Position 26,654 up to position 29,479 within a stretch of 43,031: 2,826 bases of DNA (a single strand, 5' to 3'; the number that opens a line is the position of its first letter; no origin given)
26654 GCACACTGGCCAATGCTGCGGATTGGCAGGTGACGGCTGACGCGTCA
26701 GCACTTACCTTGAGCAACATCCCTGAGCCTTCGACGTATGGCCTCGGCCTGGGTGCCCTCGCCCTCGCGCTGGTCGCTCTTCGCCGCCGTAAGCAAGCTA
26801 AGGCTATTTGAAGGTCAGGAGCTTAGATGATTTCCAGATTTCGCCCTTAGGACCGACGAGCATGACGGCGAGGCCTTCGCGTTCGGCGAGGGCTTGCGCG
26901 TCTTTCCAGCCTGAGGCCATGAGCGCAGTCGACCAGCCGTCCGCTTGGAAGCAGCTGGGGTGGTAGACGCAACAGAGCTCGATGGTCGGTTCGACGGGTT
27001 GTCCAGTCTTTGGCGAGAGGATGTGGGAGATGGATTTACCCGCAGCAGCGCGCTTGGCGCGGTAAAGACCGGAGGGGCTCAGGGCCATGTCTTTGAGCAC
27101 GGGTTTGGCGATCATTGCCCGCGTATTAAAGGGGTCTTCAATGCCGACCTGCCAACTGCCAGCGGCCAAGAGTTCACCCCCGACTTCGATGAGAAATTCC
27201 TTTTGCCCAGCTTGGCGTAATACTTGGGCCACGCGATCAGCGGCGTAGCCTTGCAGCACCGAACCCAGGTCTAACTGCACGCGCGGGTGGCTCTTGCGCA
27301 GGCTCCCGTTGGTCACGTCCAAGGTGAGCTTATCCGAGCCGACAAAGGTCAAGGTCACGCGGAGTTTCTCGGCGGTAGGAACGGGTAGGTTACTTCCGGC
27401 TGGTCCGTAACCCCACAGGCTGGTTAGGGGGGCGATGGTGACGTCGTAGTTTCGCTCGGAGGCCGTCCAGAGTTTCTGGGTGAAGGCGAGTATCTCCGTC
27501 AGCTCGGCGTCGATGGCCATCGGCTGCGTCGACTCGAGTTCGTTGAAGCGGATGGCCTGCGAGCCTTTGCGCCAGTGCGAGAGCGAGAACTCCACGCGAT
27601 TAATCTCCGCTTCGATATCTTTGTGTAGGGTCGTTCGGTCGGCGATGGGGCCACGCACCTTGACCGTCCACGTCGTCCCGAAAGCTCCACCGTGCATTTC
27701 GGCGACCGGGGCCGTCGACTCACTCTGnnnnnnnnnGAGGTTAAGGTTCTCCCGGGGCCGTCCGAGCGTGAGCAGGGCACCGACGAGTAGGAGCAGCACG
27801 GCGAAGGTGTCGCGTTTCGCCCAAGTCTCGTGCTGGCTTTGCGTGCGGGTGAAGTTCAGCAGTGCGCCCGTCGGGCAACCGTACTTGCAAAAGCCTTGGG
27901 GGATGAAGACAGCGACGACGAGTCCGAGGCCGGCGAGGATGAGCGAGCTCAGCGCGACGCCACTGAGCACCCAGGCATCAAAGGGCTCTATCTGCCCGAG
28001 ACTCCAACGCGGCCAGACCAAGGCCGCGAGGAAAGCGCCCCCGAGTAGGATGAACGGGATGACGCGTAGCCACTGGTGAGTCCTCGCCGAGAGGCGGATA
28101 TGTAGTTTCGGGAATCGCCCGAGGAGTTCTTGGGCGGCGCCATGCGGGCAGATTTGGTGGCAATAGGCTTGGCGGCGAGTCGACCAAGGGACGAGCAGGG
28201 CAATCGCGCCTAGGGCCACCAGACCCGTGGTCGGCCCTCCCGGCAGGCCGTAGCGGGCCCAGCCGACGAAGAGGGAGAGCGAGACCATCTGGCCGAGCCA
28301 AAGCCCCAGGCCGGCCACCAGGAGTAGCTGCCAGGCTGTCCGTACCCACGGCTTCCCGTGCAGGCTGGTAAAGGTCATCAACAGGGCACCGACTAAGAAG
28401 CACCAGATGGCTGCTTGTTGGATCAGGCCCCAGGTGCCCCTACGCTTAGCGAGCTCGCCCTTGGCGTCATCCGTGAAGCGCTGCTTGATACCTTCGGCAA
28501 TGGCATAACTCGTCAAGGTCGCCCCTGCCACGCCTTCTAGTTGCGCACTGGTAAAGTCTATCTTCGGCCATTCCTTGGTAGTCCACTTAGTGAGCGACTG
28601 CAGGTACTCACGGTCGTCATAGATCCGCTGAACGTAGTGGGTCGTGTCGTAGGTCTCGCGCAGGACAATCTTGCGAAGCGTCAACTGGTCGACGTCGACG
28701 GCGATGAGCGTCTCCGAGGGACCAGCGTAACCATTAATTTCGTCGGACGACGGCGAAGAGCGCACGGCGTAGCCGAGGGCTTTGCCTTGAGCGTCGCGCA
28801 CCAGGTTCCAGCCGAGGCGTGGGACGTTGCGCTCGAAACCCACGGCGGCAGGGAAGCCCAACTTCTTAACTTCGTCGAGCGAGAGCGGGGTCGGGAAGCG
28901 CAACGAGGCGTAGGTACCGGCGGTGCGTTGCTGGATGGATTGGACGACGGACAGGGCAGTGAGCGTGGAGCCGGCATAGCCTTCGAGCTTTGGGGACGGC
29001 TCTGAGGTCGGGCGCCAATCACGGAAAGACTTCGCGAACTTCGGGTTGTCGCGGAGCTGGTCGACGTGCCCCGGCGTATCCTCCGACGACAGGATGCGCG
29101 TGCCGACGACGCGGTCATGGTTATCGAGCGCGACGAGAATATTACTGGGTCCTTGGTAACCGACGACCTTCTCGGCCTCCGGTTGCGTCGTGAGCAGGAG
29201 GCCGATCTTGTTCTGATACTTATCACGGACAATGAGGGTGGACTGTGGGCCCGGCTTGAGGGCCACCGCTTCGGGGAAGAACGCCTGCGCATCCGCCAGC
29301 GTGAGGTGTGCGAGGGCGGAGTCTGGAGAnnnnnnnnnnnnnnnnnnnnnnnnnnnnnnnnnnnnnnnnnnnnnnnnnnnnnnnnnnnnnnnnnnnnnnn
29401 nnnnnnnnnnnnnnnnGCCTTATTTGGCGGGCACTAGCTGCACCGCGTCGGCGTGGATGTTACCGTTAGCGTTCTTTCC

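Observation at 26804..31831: Exported FAD oxidoreductase coupled to a one-polypeptide flavinylation and transmembrane electron-conduit module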

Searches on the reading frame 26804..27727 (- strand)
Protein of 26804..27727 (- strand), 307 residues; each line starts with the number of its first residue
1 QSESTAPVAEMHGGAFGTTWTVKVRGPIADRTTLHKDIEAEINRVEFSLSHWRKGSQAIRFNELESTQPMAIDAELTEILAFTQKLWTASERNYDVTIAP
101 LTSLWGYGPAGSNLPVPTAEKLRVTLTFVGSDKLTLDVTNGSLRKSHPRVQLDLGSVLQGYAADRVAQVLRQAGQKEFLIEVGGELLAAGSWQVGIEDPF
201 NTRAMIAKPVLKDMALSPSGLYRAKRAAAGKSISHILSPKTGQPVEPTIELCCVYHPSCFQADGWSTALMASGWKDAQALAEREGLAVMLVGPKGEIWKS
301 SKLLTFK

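Call 45: search_solved_structures(query=window:26804-27727:-, max_evalue=1e-20, show_alignments=3)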
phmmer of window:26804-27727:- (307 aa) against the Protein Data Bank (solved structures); distinct sequences matched with E-value up to 1e-20: 8.
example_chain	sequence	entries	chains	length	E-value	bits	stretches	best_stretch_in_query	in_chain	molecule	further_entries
3pnd_A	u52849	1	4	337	3.5e-46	161.3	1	5-300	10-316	Thiamine biosynthesis lipoprotein ApbE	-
2o18_A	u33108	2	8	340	1e-44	156.5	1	7-300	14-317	Thiamine biosynthesis lipoprotein apbE | FAD:protein FMN transferase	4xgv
4xgw_A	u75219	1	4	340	1.4e-44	156.1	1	7-300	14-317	FAD:protein FMN transferase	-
4xgx_A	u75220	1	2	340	6.8e-44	153.8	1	7-300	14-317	FAD:protein FMN transferase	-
5mgy_H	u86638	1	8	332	4e-42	148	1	11-298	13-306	FAD:protein FMN transferase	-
6nxi_A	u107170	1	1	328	1.2e-41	146.5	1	6-295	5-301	FAD:protein FMN transferase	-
6nxj_A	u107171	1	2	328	2.9e-40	141.9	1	6-295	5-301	FAD:protein FMN transferase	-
7esa_A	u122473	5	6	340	1.7e-25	93.4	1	46-303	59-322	FAD:protein FMN transferase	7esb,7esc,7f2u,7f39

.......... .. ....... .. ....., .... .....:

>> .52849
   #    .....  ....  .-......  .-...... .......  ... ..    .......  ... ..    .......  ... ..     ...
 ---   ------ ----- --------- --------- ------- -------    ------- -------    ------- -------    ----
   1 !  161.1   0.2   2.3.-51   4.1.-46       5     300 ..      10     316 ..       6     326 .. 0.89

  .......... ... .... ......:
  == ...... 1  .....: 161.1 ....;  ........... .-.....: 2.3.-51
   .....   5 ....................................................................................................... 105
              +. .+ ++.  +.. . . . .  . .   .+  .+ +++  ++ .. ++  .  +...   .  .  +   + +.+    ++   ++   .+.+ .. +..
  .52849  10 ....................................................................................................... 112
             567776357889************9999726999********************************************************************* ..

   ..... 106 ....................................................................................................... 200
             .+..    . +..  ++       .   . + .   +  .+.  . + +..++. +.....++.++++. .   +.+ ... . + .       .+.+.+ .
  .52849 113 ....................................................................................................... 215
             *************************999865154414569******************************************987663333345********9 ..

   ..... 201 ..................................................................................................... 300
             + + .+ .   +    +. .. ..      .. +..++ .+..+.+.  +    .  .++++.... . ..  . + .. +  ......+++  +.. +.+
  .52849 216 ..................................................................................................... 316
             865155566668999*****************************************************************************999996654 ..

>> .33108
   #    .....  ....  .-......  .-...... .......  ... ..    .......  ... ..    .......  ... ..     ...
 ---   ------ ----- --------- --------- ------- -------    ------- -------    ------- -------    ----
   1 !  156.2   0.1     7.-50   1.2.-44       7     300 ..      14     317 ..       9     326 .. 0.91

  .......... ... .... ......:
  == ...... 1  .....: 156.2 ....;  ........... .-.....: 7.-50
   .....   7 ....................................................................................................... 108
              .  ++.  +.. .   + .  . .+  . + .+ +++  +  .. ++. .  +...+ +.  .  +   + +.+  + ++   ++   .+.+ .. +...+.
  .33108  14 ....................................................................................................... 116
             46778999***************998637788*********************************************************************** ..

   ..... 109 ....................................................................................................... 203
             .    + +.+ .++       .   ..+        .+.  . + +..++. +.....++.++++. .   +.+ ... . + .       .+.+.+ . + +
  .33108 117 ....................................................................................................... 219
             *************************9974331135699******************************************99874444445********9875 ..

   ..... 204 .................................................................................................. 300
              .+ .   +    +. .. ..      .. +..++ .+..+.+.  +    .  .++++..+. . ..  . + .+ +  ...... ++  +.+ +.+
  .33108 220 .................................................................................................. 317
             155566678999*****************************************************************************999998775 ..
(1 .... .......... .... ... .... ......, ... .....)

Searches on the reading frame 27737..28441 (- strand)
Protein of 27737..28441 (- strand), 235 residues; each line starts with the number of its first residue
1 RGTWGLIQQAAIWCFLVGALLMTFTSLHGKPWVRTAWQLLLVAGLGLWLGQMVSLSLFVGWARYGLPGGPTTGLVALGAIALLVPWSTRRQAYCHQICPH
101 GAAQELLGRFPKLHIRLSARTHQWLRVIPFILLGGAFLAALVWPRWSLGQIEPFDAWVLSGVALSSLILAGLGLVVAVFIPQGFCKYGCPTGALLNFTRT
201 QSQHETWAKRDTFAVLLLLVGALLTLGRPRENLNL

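Call 90: search_protein_families(library=pfam, proteins=[window:27737-28441:-], max_evalue=0.01)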
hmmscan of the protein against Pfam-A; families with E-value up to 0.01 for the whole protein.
window:27737-28441:- (235 aa): 2 families
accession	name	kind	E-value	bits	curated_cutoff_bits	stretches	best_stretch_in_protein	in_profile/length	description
PF12801.12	Fer4_5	-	3.6e-12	46.5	22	2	75-116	5-46/48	4Fe-4S binding domain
PF14145.11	YrhK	-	0.0023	18.2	26.1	0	7-26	31-50/58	YrhK-like protein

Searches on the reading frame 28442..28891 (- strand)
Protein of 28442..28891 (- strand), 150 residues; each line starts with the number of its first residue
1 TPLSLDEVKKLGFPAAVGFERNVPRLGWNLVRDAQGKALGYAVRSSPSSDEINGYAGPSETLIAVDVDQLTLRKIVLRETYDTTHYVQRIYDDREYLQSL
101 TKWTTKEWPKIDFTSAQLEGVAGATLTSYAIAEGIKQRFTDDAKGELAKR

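Call 90: search_protein_families(library=pfam, proteins=[window:28442-28891:-], max_evalue=0.01)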
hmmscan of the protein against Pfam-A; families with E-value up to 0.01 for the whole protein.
window:28442-28891:- (150 aa): 1 family
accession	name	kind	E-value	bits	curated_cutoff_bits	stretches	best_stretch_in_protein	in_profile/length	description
PF04205.19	FMN_bind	-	1.4e-05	26.1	22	1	54-137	1-74/77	FMN-binding domain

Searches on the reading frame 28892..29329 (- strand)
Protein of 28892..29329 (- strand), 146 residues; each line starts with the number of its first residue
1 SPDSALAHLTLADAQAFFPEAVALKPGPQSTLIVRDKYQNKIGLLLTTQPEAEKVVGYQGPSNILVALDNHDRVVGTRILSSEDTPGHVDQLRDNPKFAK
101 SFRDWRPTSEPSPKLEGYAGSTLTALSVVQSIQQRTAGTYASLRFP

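Call 90: search_protein_families(library=pfam, proteins=[window:28892-29329:-], max_evalue=0.01)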
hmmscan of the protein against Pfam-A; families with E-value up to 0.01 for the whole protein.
window:28892-29329:- (146 aa): 1 family
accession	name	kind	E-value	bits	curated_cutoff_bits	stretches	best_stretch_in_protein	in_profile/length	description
PF04205.19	FMN_bind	-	1.3e-06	29.4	22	1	57-134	1-74/77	FMN-binding domain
